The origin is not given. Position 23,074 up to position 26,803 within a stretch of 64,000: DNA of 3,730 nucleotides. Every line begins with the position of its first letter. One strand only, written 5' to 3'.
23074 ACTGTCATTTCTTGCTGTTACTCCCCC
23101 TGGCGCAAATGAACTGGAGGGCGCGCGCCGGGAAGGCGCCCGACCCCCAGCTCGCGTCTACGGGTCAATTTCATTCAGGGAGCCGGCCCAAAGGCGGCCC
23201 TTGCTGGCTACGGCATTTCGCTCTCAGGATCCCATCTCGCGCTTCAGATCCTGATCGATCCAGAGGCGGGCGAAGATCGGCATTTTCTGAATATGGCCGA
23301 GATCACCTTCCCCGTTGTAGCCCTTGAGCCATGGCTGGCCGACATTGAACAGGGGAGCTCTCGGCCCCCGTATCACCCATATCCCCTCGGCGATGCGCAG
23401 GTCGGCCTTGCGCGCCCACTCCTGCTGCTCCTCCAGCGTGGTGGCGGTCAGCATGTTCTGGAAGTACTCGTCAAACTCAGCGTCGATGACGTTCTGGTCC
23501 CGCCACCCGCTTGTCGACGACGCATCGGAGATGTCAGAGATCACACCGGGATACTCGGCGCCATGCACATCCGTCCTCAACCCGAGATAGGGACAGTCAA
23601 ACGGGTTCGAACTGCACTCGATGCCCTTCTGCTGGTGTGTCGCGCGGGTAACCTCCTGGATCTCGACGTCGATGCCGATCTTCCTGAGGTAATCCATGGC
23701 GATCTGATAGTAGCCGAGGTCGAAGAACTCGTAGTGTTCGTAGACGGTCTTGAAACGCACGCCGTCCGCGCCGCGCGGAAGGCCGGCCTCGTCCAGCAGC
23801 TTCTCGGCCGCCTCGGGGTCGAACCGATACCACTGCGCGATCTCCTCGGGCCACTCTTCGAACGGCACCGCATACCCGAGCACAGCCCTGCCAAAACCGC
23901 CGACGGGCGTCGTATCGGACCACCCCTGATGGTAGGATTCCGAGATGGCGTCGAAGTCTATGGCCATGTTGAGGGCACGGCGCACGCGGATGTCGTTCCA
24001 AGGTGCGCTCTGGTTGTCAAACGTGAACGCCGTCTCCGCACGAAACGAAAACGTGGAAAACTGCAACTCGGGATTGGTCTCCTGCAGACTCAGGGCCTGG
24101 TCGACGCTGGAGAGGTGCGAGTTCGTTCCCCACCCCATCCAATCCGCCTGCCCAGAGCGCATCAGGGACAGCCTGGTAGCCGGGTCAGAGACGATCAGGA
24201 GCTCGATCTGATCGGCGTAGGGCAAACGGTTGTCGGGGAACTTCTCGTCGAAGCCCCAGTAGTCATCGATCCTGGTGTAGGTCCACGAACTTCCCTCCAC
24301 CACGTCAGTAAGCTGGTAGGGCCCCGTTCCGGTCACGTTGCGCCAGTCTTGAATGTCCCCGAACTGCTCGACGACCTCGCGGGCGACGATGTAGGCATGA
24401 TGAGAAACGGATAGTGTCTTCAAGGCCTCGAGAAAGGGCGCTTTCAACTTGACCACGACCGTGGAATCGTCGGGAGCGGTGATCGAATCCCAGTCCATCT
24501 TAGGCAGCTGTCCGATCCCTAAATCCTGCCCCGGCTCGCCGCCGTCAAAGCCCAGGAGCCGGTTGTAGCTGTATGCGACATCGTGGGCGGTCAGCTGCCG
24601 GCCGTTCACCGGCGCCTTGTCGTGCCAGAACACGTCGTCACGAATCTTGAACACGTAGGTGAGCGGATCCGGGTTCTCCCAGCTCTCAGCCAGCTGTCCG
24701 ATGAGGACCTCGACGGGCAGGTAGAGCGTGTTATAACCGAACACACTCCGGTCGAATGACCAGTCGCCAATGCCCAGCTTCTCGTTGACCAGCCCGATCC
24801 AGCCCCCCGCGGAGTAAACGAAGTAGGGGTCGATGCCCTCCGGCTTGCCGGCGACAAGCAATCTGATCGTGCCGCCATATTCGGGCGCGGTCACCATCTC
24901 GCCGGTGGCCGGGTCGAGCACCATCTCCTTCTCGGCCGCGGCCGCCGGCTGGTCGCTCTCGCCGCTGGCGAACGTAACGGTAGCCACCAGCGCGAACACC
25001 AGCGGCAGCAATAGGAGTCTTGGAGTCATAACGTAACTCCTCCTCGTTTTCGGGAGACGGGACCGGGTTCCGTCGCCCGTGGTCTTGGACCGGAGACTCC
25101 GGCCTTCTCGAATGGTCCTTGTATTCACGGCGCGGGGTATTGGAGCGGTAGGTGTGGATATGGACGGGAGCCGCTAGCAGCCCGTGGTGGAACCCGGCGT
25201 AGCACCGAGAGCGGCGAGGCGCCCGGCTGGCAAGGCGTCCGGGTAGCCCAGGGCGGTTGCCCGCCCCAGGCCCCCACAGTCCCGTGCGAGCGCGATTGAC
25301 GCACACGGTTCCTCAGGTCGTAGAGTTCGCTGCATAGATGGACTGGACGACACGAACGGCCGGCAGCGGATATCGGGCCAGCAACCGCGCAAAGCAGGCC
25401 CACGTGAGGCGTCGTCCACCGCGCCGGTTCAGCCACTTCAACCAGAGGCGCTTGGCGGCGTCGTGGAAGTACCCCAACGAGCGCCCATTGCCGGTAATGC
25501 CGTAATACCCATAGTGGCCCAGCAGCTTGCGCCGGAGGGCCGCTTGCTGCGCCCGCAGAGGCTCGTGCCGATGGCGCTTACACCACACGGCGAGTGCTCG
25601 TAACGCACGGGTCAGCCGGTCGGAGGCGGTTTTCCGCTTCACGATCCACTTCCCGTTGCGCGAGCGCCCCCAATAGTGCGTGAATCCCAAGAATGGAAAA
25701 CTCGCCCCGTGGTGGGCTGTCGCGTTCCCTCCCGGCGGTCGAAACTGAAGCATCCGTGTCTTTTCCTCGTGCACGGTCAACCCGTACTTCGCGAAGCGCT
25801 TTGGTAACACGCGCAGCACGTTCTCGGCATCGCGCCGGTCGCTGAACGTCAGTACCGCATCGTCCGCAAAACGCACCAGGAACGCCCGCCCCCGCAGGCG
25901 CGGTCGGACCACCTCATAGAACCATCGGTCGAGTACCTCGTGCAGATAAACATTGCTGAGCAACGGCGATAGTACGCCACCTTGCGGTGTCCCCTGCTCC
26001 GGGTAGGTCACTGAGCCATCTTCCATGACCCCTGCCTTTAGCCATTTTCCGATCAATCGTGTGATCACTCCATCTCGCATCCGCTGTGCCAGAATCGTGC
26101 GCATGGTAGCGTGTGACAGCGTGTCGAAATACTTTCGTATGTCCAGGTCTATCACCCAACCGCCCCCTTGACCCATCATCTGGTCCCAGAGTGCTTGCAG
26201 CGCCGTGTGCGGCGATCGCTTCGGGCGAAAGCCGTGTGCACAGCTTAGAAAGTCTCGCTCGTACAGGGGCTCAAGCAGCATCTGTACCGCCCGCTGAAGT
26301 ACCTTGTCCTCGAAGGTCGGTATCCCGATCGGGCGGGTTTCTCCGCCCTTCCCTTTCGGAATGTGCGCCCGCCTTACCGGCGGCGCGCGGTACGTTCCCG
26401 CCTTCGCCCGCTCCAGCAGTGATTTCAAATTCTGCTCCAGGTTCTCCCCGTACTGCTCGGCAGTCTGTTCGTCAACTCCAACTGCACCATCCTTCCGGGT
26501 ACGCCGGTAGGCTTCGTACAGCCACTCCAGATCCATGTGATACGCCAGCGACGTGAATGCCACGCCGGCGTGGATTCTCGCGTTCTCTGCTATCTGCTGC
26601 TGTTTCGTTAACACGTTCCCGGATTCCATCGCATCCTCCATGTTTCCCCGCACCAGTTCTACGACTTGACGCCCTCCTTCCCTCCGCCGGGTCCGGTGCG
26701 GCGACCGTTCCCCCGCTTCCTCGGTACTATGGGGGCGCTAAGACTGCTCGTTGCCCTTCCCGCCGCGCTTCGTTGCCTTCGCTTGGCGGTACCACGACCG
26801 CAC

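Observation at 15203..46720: A module of permease tail + hairpin + Rpn/YhgA-like nuclease recurs at cassette junctions, possibly mobile or driving rearrangement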

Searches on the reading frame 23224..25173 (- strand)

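Call 5: search_protein_families(library=pfam, proteins=[window:23224-25173:-])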
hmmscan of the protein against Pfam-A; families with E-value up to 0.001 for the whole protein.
window:23224-25173:- (649 aa): 1 family
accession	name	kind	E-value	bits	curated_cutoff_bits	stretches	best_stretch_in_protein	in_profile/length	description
PF00496.27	SBP_bac_5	-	2e-63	215.2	32.4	1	158-513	3-330/368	Bacterial extracellular solute-binding proteins, family 5 Middle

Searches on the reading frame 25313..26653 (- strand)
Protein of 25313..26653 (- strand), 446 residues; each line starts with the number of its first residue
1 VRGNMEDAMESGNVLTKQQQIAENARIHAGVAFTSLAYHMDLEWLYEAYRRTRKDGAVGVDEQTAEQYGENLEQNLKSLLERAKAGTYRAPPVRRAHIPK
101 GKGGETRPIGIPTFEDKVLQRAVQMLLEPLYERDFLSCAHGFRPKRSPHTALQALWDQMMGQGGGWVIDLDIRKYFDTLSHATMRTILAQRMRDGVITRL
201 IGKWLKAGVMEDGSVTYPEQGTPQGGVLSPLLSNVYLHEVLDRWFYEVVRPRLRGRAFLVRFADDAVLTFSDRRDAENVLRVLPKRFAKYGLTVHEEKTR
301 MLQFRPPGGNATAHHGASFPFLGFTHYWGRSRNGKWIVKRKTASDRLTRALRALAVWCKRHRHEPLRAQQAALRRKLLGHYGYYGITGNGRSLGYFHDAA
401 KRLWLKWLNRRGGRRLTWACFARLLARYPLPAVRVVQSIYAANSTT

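Call 5: search_protein_families(library=pfam, proteins=[window:25313-26653:-])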
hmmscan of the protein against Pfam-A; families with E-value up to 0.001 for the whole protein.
window:25313-26653:- (446 aa): 1 family
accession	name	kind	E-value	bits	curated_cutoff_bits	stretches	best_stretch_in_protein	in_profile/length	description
PF00078.32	RVT_1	-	8.4e-32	111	29.6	1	98-325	1-204/205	Reverse transcriptase (RNA-dependent DNA polymerase)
